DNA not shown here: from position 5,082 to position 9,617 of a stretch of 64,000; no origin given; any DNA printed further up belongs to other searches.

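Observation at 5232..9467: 1411-aa bitopic protein built from >50 '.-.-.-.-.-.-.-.' decapeptides, wedged between virB9 and virB10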

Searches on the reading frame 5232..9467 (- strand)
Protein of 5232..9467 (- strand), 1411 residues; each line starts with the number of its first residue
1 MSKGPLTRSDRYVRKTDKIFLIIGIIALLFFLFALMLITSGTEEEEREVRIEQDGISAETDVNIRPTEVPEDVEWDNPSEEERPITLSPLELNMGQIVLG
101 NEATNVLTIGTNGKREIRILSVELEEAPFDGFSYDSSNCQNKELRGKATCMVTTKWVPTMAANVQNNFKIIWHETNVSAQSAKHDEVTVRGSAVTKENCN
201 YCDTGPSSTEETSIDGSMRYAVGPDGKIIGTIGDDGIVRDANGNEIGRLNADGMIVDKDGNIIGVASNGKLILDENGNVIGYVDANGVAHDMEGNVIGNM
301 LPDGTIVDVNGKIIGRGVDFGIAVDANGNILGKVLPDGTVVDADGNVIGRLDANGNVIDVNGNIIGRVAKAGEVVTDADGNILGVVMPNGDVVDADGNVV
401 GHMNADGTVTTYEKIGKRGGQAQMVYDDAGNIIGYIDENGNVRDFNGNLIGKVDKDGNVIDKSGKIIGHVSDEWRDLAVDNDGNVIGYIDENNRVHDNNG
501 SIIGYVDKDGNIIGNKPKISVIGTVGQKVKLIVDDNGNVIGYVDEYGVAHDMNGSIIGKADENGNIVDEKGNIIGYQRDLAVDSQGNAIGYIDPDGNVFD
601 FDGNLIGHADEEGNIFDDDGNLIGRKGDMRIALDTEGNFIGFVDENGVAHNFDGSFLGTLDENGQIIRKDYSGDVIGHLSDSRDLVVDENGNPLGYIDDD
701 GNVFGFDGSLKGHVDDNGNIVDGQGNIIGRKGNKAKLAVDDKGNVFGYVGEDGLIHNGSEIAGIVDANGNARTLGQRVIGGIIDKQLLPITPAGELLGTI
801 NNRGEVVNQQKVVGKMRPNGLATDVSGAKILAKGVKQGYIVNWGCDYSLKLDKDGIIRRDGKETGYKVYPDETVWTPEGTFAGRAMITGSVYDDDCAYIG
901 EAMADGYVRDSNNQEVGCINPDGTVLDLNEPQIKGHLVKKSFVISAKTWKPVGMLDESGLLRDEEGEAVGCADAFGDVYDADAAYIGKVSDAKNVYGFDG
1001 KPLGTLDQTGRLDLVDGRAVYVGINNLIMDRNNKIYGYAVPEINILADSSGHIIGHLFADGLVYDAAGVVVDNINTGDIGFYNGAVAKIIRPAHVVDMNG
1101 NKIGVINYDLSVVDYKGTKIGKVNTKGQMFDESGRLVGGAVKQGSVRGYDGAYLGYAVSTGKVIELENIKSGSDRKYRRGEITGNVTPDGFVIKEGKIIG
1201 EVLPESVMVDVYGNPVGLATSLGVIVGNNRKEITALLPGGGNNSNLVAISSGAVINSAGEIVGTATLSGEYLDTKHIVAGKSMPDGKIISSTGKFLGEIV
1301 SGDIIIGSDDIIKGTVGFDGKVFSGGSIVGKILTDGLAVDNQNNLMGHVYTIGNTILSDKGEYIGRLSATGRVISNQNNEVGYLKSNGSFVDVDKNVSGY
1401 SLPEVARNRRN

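Call 6: search_protein_families(library=pfam, proteins=[window:5232-9467:-], max_evalue=0.01)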
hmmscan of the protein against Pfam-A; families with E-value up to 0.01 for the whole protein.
window:5232-9467:- (1411 aa): 4 families
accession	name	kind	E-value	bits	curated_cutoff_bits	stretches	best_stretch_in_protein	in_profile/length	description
PF21785.3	Bflower_2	-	1.4e-70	234.6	38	9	228-316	11-95/112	5-fold beta-flower protein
PF21784.3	Bflower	-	3.9e-36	124.4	25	4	670-730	5-62/116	4-fold beta flower protein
PF12396.14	DUF3659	-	3.3e-24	85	24.8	3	531-576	13-54/61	Protein of unknown function (DUF3659)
PF05593.20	RHS_repeat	-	1.3e-07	32.3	22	0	394-413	2-21/38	RHS Repeat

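Call 8: search_solved_structures(query=window:5232-9467:-, max_evalue=0.01, show_alignments=2)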
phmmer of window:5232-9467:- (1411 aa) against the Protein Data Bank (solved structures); distinct sequences matched with E-value up to 0.01: 0.
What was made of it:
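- Tried and rejected: The whole protein found nothing (call 8).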

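Call 11: find_homologous_proteins(query=window:5232-9467:-, max_evalue=1e-10)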
Query window:5232-9467:- (1411 aa): 973 proteins with E <= 1e-10 among 8000 candidates; the best 120 are listed.
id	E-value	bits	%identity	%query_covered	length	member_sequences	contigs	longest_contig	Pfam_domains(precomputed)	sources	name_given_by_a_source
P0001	0.0e+0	2390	75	100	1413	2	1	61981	PF21784.4,PF12396.15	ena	-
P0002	0.0e+0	2371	73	100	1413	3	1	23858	PF21784.4,PF05593.20,PF12396.15,PF21785.4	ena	-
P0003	0.0e+0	2300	72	100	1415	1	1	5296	PF21784.4,PF05593.20,PF12396.15,PF21785.4,PF15535.13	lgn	-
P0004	0.0e+0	1943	48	85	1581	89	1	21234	PF21784.4,PF05593.20,PF12396.15,PF21785.4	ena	-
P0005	0.0e+0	1819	58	100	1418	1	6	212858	PF21784.4,PF05593.20,PF12396.15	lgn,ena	-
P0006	0.0e+0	1669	53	77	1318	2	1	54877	PF21784.4,PF12396.15,PF21785.4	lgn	-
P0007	0.0e+0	1657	53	100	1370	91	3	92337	PF21784.4,PF05593.20,PF12396.15,PF21785.4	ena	-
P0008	0.0e+0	1645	51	79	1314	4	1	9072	PF21784.4,PF05593.20,PF12396.15,PF21785.4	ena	-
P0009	0.0e+0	1641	52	73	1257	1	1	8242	PF21784.4,PF05593.20,PF12396.15,PF21785.4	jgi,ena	-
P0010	0.0e+0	1632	49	73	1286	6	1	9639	PF21784.4,PF05593.20,PF12396.15,PF21785.4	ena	-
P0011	0.0e+0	1630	68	75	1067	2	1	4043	PF21784.4,PF12396.15,PF21785.4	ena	-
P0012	0.0e+0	1621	48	100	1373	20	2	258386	PF21784.4,PF05593.20,PF12396.15,PF21785.4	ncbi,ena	-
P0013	0.0e+0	1605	50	76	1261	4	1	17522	PF21784.4,PF05593.20,PF12396.15,PF21785.4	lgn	-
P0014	0.0e+0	1599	52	70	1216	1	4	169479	PF21784.4,PF05593.20,PF12396.15,PF21785.4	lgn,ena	-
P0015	0.0e+0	1586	47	100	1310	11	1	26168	PF21784.4,PF05593.20,PF12396.15,PF21785.4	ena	-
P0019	0.0e+0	1537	43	100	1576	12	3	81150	PF21784.4,PF05593.20,PF12396.15,PF21785.4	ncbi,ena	-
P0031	4.2e-271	921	39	63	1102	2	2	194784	PF21784.4,PF05593.20,PF12396.15,PF21785.4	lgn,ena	-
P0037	1.5e-238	813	28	100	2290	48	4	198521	PF21784.4,PF05593.20,PF12396.15,PF21785.4,PF03743.20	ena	-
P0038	4.4e-231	788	28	99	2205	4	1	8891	PF21784.4,PF05593.20,PF12396.15,PF21785.4,PF03743.20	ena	-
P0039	1.5e-229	783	25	99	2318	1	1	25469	PF21784.4,PF05593.20,PF06004.19,PF12396.15,PF21785.4,PF03743.20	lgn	-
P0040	2.4e-223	763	28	99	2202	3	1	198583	PF21784.4,PF05593.20,PF12396.15,PF21785.4,PF03743.20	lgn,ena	-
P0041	1.3e-222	760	28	99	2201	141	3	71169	PF21784.4,PF05593.20,PF12396.15,PF21785.4,PF03743.20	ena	-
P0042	4.6e-220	752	27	99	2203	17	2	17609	PF21784.4,PF05593.20,PF12396.15,PF21785.4,PF03743.20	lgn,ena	-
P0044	2.2e-203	696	24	99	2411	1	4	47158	PF21784.4,PF05593.20,PF20789.4,PF12396.15,PF21785.4,PF03743.20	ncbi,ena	-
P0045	7.3e-190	652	27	99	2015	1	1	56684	PF21784.4,PF05593.20,PF12396.15,PF21785.4,PF03743.20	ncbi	-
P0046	2.1e-182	627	24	98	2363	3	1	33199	PF21784.4,PF12396.15,PF21785.4,PF03743.20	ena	-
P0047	1.3e-180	621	25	99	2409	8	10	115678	PF21784.4,PF05593.20,PF12396.15,PF21785.4,PF03743.20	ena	-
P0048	2.2e-180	620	24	99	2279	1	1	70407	PF21784.4,PF12396.15,PF21785.4,PF03743.20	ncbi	-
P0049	5.8e-179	615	26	98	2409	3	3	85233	PF21784.4,PF05593.20,PF12396.15,PF21785.4,PF03743.20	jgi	-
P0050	5.4e-177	609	24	98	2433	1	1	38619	PF21784.4,PF05593.20,PF12396.15,PF21785.4,PF03743.20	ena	-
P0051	5.6e-176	606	26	99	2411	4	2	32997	PF21784.4,PF05593.20,PF12396.15,PF21785.4,PF03743.20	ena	-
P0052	1.9e-175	604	26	98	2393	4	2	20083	PF21784.4,PF05593.20,PF12396.15,PF21785.4,PF03743.20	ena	-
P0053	7.9e-172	592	24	93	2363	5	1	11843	PF21784.4,PF12396.15,PF03743.20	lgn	-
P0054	7.9e-172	592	24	99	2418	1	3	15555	PF21784.4,PF12396.15,PF21785.4,PF03743.20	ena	-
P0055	5.5e-171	589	28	82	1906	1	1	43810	PF21784.4,PF05593.20,PF12396.15,PF21785.4,PF03743.20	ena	-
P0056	6.1e-165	569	25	99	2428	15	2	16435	PF21784.4,PF05593.20,PF12396.15,PF21785.4,PF03743.20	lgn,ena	-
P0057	9.1e-164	565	25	99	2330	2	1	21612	PF21784.4,PF05593.20,PF12396.15,PF21785.4,PF03743.20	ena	-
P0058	3.3e-163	563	26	98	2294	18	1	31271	PF21784.4,PF05593.20,PF12396.15,PF21785.4,PF03743.20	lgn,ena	-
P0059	3.6e-163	563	25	99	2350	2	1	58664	PF21784.4,PF12396.15,PF21785.4,PF03743.20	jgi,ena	-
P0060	2.2e-162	561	26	98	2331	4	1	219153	PF21784.4,PF05593.20,PF12396.15,PF21785.4,PF03743.20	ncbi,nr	ncbi:MAG: hypothetical protein J6Y03_00245 [Alphaproteobacteria bacterium]|nr:hypothetical protein [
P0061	2.6e-162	560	26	99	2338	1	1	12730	PF21784.4,PF05593.20,PF12396.15,PF21785.4,PF03743.20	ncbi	-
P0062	5.8e-158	546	25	97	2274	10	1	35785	PF21784.4,PF12396.15,PF21785.4,PF03743.20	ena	-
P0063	7.6e-157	542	26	98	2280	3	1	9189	PF21784.4,PF12396.15,PF21785.4,PF03743.20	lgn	-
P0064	4.4e-155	536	25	93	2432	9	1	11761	PF21784.4,PF12396.15,PF21785.4,PF03743.20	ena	-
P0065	4.8e-155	536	26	97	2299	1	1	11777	PF21784.4,PF12396.15,PF21785.4,PF03743.20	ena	-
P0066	6.0e-155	536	24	99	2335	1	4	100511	PF21784.4,PF05593.20,PF12396.15,PF21785.4,PF03743.20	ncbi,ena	-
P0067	4.5e-154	533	25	93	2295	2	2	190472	PF21784.4,PF03743.20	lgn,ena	-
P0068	2.0e-153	531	27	92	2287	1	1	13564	PF21784.4,PF05593.20,PF12396.15,PF21785.4,PF03743.20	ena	-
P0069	3.7e-153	530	26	99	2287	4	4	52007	PF21784.4,PF05593.20,PF12396.15,PF21785.4,PF03743.20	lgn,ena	-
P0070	1.1e-152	528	26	100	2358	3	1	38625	PF21784.4,PF12396.15,PF21785.4,PF03743.20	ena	-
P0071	1.5e-151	525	24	99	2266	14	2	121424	PF21784.4,PF12396.15,PF21785.4,PF03743.20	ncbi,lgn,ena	-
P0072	4.1e-150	520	26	93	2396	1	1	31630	PF21784.4,PF05593.20,PF12396.15,PF21785.4,PF03743.20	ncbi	-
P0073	7.7e-150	519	26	98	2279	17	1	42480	PF21784.4,PF12396.15,PF21785.4,PF03743.20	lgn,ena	-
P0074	1.9e-149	518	24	93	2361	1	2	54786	PF21784.4,PF12396.15,PF21785.4,PF03743.20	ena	-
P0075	2.9e-149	517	24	98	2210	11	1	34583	PF21784.4,PF12396.15,PF21785.4,PF03743.20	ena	-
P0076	3.9e-149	517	25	98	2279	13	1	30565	PF21784.4,PF12396.15,PF21785.4,PF03743.20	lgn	-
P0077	1.1e-147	512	24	99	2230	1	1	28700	PF21784.4,PF12396.15,PF21785.4,PF03743.20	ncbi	-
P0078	1.2e-146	508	25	93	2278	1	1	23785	PF21784.4,PF12396.15,PF21785.4,PF03743.20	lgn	-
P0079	3.7e-146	507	24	99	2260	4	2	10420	PF21784.4,PF12396.15,PF21785.4,PF03743.20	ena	-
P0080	3.0e-145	504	26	99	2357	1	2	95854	PF21784.4,PF12396.15,PF21785.4,PF03743.20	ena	-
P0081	5.9e-145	503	30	50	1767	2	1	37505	PF21784.4,PF05593.20,PF12396.15,PF21785.4,PF03743.20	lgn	-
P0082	1.5e-144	501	24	98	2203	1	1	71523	PF21784.4,PF12396.15,PF21785.4,PF03743.20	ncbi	-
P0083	2.5e-144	501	25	98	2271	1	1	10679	PF21784.4,PF12396.15,PF21785.4,PF03743.20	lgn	-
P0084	5.1e-144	500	25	99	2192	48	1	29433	PF21784.4,PF21785.4,PF03743.20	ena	-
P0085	5.7e-143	496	25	92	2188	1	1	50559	PF21784.4,PF12396.15,PF21785.4,PF03743.20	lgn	-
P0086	2.6e-142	494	25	99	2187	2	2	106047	PF21784.4,PF12396.15,PF21785.4,PF03743.20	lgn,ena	-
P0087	9.4e-142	492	25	98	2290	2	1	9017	PF21784.4,PF21785.4,PF03743.20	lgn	-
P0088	1.0e-141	492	25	99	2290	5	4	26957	PF21784.4,PF12396.15,PF21785.4,PF03743.20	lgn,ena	-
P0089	2.5e-140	487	25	99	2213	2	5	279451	PF21784.4,PF12396.15,PF21785.4,PF03743.20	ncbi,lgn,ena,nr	ncbi:MAG: DUF3659 domain-containing protein [Alphaproteobacteria bacterium]|nr:DUF3659 domain-contai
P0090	1.1e-139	485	24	98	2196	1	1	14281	PF21784.4,PF21785.4,PF03743.20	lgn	-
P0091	1.2e-139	485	25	98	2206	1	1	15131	PF21784.4,PF12396.15,PF21785.4,PF03743.20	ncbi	-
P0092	1.6e-139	485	31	50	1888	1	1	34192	PF21784.4,PF12396.15,PF21785.4,PF03743.20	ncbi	-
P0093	1.6e-137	478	26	92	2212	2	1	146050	PF21784.4,PF12396.15,PF21785.4,PF03743.20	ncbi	-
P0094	6.4e-137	476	25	99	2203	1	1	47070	PF21784.4,PF12396.15,PF21785.4,PF03743.20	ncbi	-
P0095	6.4e-137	476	25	98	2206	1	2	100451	PF21784.4,PF12396.15,PF21785.4,PF03743.20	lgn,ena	-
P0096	9.0e-137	476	24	98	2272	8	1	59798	PF21784.4,PF12396.15,PF21785.4,PF03743.20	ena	-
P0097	2.2e-136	474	25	99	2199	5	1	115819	PF21784.4,PF12396.15,PF21785.4,PF03743.20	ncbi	-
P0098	4.2e-136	473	24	98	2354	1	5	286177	PF21784.4,PF12396.15,PF21785.4,PF03743.20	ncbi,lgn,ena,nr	ncbi:MAG: hypothetical protein IKV03_02475 [Alphaproteobacteria bacterium]|nr:hypothetical protein [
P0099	1.3e-135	472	25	71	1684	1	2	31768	PF21784.4,PF05593.20,PF12396.15,PF21785.4,PF03743.20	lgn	-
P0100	3.2e-134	467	25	99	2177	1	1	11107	PF21784.4,PF12396.15,PF21785.4,PF03743.20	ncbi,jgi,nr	ncbi:MAG: hypothetical protein LBU87_01335 [Lactobacillales bacterium]|jgi:type IV secretory pathway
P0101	7.4e-134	466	24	99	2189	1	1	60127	PF21784.4,PF12396.15,PF21785.4,PF03743.20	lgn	-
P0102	3.5e-133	464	25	96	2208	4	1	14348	PF21784.4,PF12396.15,PF21785.4,PF03743.20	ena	-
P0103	2.9e-131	457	25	99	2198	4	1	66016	PF21784.4,PF12396.15,PF21785.4,PF03743.20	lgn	-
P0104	1.7e-129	452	23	99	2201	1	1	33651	PF21784.4,PF12396.15,PF21785.4,PF03743.20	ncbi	-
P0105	2.3e-129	451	24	99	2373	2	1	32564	PF21784.4,PF12396.15,PF21785.4,PF03743.20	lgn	-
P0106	2.4e-129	451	26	95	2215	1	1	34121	PF21784.4,PF21785.4,PF03743.20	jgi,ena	-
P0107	3.8e-129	450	24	99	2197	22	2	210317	PF21784.4,PF12396.15,PF21785.4,PF03743.20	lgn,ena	-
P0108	3.8e-129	450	24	99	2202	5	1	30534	PF21784.4,PF12396.15,PF21785.4,PF03743.20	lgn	-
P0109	1.9e-126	441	24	99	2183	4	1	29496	PF21784.4,PF12396.15,PF21785.4,PF03743.20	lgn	-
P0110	2.3e-126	441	26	90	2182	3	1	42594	PF21784.4,PF12396.15,PF21785.4,PF03743.20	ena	-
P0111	1.3e-125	439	26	99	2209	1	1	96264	PF21784.4,PF21785.4,PF03743.20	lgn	-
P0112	2.1e-125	438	26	83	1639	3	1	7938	PF21784.4,PF05593.20,PF12396.15,PF21785.4,PF03743.20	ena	-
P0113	8.0e-125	436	25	99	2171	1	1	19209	PF21784.4,PF12396.15,PF21785.4,PF03743.20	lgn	-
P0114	2.5e-123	431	25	98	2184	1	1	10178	PF21784.4,PF21785.4,PF03743.20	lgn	-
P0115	1.0e-121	426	29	66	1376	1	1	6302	PF21784.4,PF05593.20,PF12396.15,PF21785.4,PF03743.20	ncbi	-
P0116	1.1e-120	422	23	99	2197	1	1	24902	PF21784.4,PF12396.15,PF21785.4,PF03743.20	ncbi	-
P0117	2.7e-119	418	26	98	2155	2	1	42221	PF21784.4,PF21785.4,PF03743.20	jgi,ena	-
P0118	4.0e-119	417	26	97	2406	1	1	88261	PF21784.4,PF12396.15,PF21785.4,PF03743.20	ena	-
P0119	6.8e-119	416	31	36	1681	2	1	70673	PF21784.4,PF05593.20,PF12396.15,PF21785.4,PF03743.20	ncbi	-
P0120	1.8e-118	415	24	94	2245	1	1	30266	PF21784.4,PF12396.15,PF21785.4,PF03743.20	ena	-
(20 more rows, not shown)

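Call 13: find_encoding_contigs(protein=P0012, flank=10000, max_places=2)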
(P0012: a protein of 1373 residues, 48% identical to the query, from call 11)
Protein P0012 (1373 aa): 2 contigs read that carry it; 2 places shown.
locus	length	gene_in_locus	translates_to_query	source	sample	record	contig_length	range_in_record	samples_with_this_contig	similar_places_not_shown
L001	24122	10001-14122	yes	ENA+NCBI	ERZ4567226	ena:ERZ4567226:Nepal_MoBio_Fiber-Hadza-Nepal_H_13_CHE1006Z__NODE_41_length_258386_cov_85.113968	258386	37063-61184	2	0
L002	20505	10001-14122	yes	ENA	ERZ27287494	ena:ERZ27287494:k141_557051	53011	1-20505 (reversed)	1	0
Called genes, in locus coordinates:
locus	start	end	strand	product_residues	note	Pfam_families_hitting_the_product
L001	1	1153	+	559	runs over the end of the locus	-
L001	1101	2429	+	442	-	-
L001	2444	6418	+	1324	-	-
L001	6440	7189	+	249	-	PF04335:VirB8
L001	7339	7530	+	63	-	-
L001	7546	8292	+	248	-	PF04335:VirB8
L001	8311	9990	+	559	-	-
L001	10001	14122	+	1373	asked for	PF05593:RHS_repeat (faint), PF21785:Bflower_2, PF12396:DUF3659 (weak), PF21785:Bflower_2, PF21784:Bflower (weak), PF21785:Bflower_2, PF21784:Bflower (weak)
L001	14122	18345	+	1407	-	PF12396:DUF3659 (faint), PF21784:Bflower (faint), PF21785:Bflower_2, PF03743:TrbI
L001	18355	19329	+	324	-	PF00437:T2SSE, PF01580:FtsK_SpoIIIE (faint)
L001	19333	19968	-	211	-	PF03193:RsgA_GTPase (weak), PF00009:GTP_EFTU (faint), PF01926:MMR_HSR1, PF02421:FeoB_N (weak)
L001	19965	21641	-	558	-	PF14849:YidC_periplas, PF02096:60KD_IMP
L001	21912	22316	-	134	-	PF00825:Ribonuclease_P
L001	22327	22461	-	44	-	PF00468:Ribosomal_L34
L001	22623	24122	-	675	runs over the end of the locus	PF00535:Glycos_transf_2 (weak), PF13506:Glyco_transf_21 (weak), PF13632:Glyco_trans_2_3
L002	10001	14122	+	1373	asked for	PF05593:RHS_repeat (faint), PF21785:Bflower_2, PF12396:DUF3659 (weak), PF21785:Bflower_2, PF21784:Bflower (weak), PF21785:Bflower_2, PF21784:Bflower (weak)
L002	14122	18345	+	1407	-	PF12396:DUF3659 (faint), PF21784:Bflower (faint), PF21785:Bflower_2, PF03743:TrbI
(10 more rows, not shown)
